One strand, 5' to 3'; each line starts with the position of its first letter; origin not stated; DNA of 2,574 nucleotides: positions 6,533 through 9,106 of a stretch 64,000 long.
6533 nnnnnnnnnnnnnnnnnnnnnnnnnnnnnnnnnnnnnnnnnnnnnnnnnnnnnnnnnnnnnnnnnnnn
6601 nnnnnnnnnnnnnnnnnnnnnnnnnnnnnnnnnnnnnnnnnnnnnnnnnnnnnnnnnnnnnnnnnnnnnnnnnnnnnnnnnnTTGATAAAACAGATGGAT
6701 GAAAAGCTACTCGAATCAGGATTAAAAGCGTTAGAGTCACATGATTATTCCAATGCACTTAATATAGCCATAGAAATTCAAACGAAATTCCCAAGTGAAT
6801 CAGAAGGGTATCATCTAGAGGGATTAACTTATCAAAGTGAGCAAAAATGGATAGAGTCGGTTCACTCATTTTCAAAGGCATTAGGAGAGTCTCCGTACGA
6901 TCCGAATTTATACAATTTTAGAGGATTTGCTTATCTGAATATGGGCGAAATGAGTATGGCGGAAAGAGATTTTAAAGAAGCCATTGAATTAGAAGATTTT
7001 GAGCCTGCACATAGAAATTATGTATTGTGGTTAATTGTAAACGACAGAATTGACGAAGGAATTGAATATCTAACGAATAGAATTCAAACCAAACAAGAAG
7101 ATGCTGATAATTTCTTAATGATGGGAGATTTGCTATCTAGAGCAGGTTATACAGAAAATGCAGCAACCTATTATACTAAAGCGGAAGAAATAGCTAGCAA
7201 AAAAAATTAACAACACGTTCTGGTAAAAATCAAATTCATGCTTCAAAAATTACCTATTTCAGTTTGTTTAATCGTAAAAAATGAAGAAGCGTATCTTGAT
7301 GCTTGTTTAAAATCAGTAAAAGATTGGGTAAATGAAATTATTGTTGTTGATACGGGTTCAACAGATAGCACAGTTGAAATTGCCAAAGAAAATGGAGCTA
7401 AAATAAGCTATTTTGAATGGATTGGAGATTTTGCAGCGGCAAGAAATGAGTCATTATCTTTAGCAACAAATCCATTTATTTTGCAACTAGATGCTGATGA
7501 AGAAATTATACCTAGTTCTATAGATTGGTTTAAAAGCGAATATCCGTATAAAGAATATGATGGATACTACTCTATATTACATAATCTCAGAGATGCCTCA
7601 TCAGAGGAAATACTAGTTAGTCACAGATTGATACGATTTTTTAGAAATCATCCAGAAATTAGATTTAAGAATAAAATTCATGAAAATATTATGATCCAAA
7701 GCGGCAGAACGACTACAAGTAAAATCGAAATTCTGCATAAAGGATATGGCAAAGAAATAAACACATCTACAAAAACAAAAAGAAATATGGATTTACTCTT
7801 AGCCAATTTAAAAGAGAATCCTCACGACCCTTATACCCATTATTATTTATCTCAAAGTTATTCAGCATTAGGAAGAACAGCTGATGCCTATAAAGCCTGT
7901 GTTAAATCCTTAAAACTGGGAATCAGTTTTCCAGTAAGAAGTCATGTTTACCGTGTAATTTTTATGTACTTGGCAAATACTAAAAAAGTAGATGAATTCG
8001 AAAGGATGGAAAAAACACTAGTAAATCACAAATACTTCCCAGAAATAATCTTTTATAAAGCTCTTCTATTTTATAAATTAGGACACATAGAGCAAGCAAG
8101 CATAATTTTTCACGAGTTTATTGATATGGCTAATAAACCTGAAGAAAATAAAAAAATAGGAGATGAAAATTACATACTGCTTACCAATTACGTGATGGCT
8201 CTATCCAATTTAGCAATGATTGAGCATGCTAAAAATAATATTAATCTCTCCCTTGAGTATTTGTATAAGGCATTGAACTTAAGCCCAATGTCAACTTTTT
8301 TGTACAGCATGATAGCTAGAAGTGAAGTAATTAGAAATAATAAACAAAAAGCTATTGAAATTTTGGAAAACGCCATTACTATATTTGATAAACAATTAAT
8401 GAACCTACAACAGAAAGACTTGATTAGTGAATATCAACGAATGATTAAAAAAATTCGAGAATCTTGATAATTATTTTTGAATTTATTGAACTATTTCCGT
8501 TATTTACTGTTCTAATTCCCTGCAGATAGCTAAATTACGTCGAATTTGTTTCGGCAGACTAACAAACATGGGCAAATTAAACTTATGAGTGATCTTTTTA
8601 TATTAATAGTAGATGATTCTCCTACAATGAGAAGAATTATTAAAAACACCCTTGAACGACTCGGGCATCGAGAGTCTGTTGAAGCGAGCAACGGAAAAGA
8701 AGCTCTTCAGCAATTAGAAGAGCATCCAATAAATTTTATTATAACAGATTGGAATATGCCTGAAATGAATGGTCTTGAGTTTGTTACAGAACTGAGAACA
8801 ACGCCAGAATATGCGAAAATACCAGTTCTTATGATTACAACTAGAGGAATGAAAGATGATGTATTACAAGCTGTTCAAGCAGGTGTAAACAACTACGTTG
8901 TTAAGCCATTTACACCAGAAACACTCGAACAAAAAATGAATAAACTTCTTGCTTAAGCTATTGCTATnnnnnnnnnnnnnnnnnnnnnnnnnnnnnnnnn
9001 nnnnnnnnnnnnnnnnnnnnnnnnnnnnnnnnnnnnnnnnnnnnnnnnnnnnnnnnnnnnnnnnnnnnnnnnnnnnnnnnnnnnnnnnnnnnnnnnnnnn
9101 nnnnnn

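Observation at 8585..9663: cheY paired with a CheZ-like phosphatase in a non-proteobacterial-looking genome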

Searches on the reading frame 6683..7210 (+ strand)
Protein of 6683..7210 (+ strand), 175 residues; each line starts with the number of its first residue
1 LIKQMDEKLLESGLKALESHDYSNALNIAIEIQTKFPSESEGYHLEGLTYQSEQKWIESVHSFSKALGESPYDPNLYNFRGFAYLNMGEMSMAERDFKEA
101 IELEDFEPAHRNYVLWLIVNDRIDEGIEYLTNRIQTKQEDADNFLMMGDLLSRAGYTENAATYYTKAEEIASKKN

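Call 3: search_protein_families(library=pfam, proteins=[window:6683-7210:+], max_evalue=1)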
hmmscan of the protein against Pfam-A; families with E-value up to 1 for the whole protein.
window:6683-7210:+ (175 aa): 14 families
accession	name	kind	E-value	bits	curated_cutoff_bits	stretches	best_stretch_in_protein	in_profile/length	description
PF07719.23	TPR_2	-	2.1e-11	43.4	27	2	75-104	2-31/34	Tetratricopeptide repeat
PF13181.12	TPR_8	-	9.9e-11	41.4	25.7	2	76-104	3-31/34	Tetratricopeptide repeat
PF00515.34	TPR_1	-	6.2e-10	38.9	27.8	1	75-104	2-31/34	Tetratricopeptide repeat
PF13424.12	TPR_12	-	0.00017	22.1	30.1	0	75-113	4-44/77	Tetratricopeptide repeat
PF13176.12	TPR_7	-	0.00068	20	27.9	0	146-167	4-25/36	Tetratricopeptide repeat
PF25062.1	ARM_TT21_N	-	0.0035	17.5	40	1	50-173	3-132/222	Tetratricopeptide repeat protein 21 N-terminal ARM repeat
PF13428.12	TPR_14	-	0.004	18.1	23.5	0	144-169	4-29/44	Tetratricopeptide repeat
PF13371.12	TPR_9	-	0.013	15.9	35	1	71-104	26-59/73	Tetratricopeptide repeat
PF23914.1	TPR_CcmH_CycH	-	0.018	15.3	42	1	69-171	45-151/158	Cytochrome c-type biogenesis protein H TPR domain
PF13414.12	TPR_11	-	0.022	14.9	26.8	1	47-88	1-42/42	TPR repeat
PF14559.12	TPR_19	-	0.025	15.4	25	0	61-95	12-46/68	Tetratricopeptide repeat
PF13429.12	TPR_15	-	0.041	13.7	26.2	0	73-122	145-195/280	Tetratricopeptide repeat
PF13431.12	TPR_17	-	0.059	14.1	24.4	0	65-93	4-32/34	Tetratricopeptide repeat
PF13374.12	TPR_10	-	0.32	11.5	27.5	1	77-103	5-31/42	Tetratricopeptide repeat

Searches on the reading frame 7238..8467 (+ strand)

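Call 3: search_protein_families(library=pfam, proteins=[window:7238-8467:+], max_evalue=1)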
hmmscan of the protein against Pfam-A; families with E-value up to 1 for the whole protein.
window:7238-8467:+ (409 aa): 13 families
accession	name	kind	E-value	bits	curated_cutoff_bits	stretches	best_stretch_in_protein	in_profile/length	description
PF00535.33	Glycos_transf_2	-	4.9e-19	69.3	23.3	1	8-154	1-152/168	Glycosyl transferase family 2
PF07719.23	TPR_2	-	3.2e-09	36.7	27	1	199-227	2-30/34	Tetratricopeptide repeat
PF00515.34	TPR_1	-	8.8e-07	28.9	27.8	1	321-350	3-32/34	Tetratricopeptide repeat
PF13181.12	TPR_8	-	0.00017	21.9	25.7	1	322-350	4-32/34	Tetratricopeptide repeat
PF13704.12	Glyco_tranf_2_4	-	0.00019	22.3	27.5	1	14-88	1-82/98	Glycosyl transferase family 2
PF13424.12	TPR_12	-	0.00049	20.7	30.1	1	321-383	5-75/77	Tetratricopeptide repeat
PF13174.12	TPR_6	-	0.0022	19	26.3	0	272-296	4-28/33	Tetratricopeptide repeat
PF13431.12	TPR_17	-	0.0054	17.4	24.4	1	191-217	6-32/34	Tetratricopeptide repeat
PF23914.1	TPR_CcmH_CycH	-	0.0085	16.4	42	0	189-264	41-116/158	Cytochrome c-type biogenesis protein H TPR domain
PF11846.14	Wzy_C_2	-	0.015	15.7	28.5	1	296-390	93-183/191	Virulence factor membrane-bound polymerase, C-terminal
PF14559.12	TPR_19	-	0.018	15.8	25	1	191-219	18-46/68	Tetratricopeptide repeat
PF12895.13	ANAPC3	-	0.019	15.7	27.2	0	193-224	18-49/82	Anaphase-promoting complex, cyclosome, subunit 3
PF13374.12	TPR_10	-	0.028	14.9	27.5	0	320-347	3-30/42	Tetratricopeptide repeat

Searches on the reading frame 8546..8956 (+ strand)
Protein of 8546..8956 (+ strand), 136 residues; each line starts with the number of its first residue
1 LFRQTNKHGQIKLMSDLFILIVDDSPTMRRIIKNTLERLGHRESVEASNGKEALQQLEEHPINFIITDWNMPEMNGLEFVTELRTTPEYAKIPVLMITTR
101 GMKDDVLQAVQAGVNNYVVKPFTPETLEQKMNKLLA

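Call 3: search_protein_families(library=pfam, proteins=[window:8546-8956:+], max_evalue=1)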
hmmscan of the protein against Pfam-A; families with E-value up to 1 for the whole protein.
window:8546-8956:+ (136 aa): 4 families
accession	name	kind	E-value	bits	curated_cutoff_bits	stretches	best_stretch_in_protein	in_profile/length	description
PF00072.30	Response_reg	-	2.8e-32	111.6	30.2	1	19-131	1-110/111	Response regulator receiver domain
PF12294.13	DUF3626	-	0.087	12.3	27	1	8-47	186-224/301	Protein of unknown function (DUF3626)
PF06490.17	FleQ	-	0.19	12.5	22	1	19-103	2-81/108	Flagellar regulatory protein FleQ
PF18428.7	BRCT_3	-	0.21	12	26.1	1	13-74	2-61/102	BRCA1 C Terminus (BRCT) domain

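Call 4: search_protein_families(library=ncbifam, proteins=[window:8546-8956:+], max_evalue=1)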
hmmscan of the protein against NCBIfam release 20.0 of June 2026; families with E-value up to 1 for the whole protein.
window:8546-8956:+ (136 aa): 104 families (the best 25 are shown)
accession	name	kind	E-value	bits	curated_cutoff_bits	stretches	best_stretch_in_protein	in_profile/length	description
NF007901.0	PRK10610.1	equivalog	8.5e-37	126.1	189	1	16-135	5-124/129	chemotaxis response regulator CheY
TIGR02154.1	PhoB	equivalog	3.6e-26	91.9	296.2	1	18-132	4-117/226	phosphate regulon transcriptional regulator PhoB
NF041866.1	EpsW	equivalog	4.5e-23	81.3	200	1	19-135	8-125/131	exopolysaccharide biosynthesis response regulator EpsW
NF008099.0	PRK10841.1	equivalog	1e-21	76.5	920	1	9-132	817-937/949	two-component system sensor histidine kinase RcsC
NF045944.1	ResRegRpaBCyano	equivalog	1.2e-21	77.1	330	1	20-135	1-112/229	response regulator transcription factor RpaB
NF007935.0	PRK10651.1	equivalog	1.3e-19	70.3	250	1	18-133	8-122/216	two-component system response regulator NarL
NF007969.0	PRK10693.1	equivalog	1.6e-19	70.1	329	1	16-123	7-111/337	two-component system response regulator RssB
NF041733.1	resp_reg_CseB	equivalog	1.8e-19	70.1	350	1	19-134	3-114/228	two-component system response regulator CseB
NF001965.0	PRK00742.1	subfamily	1.7e-18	67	293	1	19-128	6-115/357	chemotaxis-specific protein-glutamate methyltransferase CheB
NF041367.1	CheY_Halo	equivalog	2.5e-18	66.5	200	1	19-133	1-112/114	chemotaxis protein CheY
NF041734.1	resp_reg_RppA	equivalog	2.5e-18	66.3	250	1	19-131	3-114/229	two-component system response regulator RppA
NF040689.1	MtrAB_MtrA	equivalog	2.5e-18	66.2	300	1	19-129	1-107/219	MtrAB system response regulator MtrA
NF053854.1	RespRegPhoBBctds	equivalog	3.2e-18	65.9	270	1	19-131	1-111/225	two-component system response regulator PhoB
NF038297.2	hybrid_HK_HrmK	equivalog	5.2e-18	65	725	1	14-131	488-604/607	hybrid histidine kinase/response regulator HrmK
NF007546.0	PRK10161.1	equivalog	6.2e-18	65.2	471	1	19-131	5-116/229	phosphate response regulator transcription factor PhoB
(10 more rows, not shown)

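Call 49: search_solved_structures(query=window:8585-8953:+, max_evalue=1e-10, show_alignments=2)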
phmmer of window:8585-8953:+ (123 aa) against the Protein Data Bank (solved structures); distinct sequences matched with E-value up to 1e-10: 121 (the best 60 are shown).
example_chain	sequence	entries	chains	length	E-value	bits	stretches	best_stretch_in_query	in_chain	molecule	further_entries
3gwg_A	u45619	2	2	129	3e-39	136.9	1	4-122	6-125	Chemotaxis protein cheY homolog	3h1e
3h1g_A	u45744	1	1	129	1.5e-38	134.6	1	4-122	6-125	Chemotaxis protein cheY homolog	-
3h1f_A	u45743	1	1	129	4.1e-38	133.2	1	4-122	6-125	Chemotaxis protein cheY homolog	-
3oo0_A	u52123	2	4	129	8.8e-34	119.3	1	3-121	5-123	Chemotaxis protein CheY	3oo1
3myy_A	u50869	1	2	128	9.1e-34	119.2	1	3-121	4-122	Chemotaxis protein cheY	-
3fft_A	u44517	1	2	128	1.3e-33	118.8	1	3-121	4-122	Chemotaxis protein cheY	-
3olw_A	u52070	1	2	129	2.3e-33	117.9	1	3-121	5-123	Chemotaxis protein CheY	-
4hns_A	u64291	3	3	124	2.5e-33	117.8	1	4-121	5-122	Chemotaxis protein CheY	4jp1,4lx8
3to5_A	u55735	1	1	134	3.3e-33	117.4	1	4-121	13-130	CheY homolog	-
2fka_A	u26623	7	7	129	4.5e-33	117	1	3-121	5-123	Chemotaxis protein cheY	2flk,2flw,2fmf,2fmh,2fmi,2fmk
2che_A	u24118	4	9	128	4.7e-33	116.9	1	3-121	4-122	CHEY | Chemotaxis protein cheY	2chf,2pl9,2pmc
4hnq_A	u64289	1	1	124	4.9e-33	116.9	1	4-121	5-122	Chemotaxis protein CheY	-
3olx_A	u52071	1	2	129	8.7e-33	116.1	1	3-121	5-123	Chemotaxis protein CheY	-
2chy_A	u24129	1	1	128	8.9e-33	116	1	3-121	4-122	CHEY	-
1d4z_A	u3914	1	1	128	9e-33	116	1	3-121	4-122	CHEMOTAXIS PROTEIN CHEY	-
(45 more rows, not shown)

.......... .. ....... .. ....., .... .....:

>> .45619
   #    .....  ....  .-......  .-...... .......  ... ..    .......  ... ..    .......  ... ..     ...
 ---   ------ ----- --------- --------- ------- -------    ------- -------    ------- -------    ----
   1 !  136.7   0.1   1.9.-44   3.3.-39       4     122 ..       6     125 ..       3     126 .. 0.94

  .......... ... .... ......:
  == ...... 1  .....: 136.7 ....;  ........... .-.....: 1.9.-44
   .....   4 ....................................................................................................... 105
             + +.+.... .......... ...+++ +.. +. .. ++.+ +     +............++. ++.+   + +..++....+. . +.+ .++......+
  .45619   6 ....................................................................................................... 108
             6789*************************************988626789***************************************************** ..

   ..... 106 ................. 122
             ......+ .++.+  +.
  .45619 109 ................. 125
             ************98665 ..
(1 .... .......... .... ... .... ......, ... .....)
